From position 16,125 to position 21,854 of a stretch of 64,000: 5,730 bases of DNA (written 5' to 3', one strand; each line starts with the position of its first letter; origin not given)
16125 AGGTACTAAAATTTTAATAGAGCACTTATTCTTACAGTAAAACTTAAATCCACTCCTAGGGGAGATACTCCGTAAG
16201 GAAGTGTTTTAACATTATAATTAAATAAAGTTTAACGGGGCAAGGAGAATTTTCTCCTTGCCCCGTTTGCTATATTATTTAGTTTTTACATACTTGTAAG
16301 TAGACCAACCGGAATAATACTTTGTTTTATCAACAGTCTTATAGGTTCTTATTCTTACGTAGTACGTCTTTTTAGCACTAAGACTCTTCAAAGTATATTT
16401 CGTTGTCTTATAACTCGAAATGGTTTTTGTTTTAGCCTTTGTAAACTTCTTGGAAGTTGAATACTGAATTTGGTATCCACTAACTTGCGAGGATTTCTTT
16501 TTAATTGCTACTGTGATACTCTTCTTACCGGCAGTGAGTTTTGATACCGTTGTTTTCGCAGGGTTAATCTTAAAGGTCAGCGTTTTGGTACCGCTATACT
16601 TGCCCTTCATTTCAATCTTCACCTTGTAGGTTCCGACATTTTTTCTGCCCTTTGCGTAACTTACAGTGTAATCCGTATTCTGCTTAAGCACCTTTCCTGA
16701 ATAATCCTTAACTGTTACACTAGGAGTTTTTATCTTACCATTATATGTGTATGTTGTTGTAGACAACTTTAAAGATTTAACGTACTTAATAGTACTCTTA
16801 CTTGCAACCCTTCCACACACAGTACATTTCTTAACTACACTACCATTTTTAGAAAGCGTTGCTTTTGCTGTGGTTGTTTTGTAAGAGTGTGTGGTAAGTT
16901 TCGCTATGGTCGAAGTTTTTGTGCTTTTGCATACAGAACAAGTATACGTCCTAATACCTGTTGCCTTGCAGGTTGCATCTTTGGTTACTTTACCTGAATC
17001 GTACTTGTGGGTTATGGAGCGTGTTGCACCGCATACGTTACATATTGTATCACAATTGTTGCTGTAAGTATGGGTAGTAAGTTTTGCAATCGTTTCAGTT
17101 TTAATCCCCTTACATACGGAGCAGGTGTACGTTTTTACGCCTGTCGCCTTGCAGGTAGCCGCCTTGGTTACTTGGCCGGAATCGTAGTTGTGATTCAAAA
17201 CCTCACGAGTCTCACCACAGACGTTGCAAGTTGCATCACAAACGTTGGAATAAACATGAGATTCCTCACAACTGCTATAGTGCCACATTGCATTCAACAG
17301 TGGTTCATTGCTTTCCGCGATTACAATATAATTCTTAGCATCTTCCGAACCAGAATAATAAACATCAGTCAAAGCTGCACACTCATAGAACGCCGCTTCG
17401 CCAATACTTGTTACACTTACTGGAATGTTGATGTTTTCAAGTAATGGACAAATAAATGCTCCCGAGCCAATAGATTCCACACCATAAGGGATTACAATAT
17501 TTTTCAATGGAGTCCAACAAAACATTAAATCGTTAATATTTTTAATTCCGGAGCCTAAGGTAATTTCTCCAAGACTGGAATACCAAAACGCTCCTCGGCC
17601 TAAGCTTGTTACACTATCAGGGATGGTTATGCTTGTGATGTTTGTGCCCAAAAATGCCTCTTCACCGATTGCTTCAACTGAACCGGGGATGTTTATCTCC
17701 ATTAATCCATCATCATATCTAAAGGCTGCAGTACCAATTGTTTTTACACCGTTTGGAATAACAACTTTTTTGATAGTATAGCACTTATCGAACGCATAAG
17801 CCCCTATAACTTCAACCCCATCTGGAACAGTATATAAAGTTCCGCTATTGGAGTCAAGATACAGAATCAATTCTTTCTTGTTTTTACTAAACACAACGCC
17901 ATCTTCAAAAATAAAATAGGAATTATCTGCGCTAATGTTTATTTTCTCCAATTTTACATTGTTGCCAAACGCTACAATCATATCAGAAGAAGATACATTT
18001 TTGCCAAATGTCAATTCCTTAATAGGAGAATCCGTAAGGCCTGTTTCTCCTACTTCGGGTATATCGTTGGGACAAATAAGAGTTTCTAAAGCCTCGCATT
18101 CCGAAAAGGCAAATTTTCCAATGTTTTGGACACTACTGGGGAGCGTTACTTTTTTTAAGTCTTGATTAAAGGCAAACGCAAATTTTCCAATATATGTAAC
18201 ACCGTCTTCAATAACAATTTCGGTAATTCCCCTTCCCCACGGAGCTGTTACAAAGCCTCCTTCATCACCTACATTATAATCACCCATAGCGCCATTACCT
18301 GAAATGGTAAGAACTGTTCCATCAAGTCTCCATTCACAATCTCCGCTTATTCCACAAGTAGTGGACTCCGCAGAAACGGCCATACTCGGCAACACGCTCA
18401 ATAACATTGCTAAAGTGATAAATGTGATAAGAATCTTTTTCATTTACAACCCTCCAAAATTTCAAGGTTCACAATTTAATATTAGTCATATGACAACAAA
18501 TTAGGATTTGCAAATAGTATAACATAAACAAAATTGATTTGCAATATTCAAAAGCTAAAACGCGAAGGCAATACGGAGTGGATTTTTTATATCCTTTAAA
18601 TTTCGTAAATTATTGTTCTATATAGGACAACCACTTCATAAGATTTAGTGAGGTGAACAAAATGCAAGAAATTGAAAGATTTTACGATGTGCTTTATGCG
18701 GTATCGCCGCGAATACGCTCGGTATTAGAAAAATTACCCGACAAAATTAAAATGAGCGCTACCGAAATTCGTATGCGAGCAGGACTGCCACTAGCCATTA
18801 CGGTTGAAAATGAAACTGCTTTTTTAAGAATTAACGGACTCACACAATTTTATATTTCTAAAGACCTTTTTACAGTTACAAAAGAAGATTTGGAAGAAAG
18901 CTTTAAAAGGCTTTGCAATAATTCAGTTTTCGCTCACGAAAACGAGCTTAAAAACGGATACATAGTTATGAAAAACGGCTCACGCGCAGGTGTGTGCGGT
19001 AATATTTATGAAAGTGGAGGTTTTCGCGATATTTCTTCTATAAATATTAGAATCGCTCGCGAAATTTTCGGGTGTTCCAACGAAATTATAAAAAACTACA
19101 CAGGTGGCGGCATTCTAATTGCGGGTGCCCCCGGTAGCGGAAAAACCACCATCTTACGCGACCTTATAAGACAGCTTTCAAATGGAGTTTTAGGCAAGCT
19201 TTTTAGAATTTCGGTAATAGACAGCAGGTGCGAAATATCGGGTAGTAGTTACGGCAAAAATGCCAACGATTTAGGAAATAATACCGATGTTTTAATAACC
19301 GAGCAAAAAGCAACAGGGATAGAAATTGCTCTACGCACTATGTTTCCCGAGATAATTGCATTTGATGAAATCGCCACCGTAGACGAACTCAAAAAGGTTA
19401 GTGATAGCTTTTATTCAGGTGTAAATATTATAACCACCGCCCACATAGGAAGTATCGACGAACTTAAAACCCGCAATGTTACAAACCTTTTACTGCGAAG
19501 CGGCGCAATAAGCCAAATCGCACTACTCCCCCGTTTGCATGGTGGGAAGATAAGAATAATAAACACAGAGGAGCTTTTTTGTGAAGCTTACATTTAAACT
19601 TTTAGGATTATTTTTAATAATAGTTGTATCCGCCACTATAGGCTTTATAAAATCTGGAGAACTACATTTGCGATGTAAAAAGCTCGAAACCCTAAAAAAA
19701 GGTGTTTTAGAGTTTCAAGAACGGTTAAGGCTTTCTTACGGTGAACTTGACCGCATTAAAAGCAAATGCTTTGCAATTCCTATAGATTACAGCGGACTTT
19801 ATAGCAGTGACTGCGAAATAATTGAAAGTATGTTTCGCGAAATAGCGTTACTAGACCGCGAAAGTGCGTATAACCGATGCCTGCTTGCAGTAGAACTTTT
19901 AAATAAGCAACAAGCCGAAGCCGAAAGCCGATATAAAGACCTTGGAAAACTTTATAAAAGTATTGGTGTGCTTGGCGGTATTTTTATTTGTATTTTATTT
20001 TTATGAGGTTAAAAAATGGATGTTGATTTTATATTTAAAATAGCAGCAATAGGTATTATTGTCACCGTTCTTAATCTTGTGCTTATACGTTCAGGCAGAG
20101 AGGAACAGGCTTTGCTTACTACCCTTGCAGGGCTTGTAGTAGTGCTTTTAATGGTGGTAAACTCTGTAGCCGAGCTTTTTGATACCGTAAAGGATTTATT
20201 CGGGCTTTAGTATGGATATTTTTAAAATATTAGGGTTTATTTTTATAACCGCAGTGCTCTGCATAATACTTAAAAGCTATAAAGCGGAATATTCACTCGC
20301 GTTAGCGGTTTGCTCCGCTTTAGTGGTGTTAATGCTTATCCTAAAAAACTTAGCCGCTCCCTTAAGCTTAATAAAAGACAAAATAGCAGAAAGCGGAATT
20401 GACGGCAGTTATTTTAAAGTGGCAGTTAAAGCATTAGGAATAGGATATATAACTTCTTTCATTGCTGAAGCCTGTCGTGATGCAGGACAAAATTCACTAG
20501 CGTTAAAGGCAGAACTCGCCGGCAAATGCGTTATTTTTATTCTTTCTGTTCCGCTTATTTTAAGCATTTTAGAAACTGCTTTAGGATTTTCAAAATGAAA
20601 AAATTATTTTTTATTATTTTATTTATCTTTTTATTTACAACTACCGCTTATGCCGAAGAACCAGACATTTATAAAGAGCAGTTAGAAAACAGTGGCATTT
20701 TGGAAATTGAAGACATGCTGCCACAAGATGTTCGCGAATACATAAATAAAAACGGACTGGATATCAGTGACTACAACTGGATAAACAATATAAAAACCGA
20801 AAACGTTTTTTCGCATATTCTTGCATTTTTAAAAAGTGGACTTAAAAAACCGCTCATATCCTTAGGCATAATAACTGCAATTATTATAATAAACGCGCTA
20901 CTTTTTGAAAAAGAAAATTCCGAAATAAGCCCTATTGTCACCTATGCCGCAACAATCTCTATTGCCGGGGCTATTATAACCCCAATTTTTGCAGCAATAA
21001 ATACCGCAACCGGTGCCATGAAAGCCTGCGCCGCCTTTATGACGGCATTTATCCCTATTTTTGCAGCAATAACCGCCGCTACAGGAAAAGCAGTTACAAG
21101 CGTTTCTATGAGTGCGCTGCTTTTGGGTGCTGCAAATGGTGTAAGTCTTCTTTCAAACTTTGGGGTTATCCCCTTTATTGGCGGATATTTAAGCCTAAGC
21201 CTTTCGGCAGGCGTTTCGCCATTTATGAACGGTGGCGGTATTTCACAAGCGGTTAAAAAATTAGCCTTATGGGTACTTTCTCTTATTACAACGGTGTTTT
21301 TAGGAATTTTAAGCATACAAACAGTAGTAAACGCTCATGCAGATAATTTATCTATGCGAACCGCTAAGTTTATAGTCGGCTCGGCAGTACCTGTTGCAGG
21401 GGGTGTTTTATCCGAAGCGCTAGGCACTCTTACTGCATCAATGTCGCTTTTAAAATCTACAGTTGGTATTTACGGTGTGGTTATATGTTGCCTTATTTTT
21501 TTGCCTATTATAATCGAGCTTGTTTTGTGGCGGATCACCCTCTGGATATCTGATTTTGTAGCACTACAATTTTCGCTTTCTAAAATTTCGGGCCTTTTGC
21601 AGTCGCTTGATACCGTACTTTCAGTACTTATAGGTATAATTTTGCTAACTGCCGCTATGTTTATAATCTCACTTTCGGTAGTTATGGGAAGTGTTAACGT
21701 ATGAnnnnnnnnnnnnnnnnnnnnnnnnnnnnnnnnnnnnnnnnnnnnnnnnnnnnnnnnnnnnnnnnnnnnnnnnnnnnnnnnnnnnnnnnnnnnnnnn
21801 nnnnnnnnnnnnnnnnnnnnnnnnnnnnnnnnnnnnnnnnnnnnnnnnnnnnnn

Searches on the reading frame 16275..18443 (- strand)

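Call 100: search_protein_families(library=pfam, proteins=[window:16275-18443:-], max_evalue=0.00001)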
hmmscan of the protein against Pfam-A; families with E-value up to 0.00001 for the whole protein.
window:16275-18443:- (722 aa): 1 family
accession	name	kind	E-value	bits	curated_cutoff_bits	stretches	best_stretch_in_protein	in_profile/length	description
PF13306.12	LRR_5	-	9.6e-61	203.7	27.7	3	259-364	3-109/127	BspA type Leucine rich repeat region (6 copies)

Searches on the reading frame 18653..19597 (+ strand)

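Call 100: search_protein_families(library=pfam, proteins=[window:18653-19597:+], max_evalue=0.00001)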
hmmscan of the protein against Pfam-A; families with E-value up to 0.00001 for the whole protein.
window:18653-19597:+ (314 aa): 1 family
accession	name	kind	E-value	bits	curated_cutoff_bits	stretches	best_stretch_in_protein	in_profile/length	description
PF19568.5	Spore_III_AA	-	5.7e-52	177.1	27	1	13-301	7-296/306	Sporulation stage III, protein AA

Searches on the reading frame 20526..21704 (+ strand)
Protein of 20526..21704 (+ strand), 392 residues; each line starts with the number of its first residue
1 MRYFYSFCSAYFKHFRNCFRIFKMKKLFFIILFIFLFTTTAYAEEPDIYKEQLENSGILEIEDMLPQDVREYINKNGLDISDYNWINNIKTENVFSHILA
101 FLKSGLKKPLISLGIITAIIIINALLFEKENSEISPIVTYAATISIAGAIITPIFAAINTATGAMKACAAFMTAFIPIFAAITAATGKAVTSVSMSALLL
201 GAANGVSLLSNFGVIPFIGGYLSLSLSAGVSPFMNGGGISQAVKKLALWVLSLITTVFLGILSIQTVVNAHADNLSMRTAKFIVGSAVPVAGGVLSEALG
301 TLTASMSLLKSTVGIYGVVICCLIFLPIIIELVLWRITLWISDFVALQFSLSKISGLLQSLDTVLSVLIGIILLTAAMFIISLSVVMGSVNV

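Call 101: search_protein_families(library=pfam, proteins=[window:20526-21704:+], max_evalue=0.00001)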
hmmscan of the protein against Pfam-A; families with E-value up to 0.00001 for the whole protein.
window:20526-21704:+ (392 aa): 1 family
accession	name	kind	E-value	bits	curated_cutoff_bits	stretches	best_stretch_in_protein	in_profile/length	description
PF09546.15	Spore_III_AE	-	2.9e-38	132.3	27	1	74-388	12-319/321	Stage III sporulation protein AE (spore_III_AE)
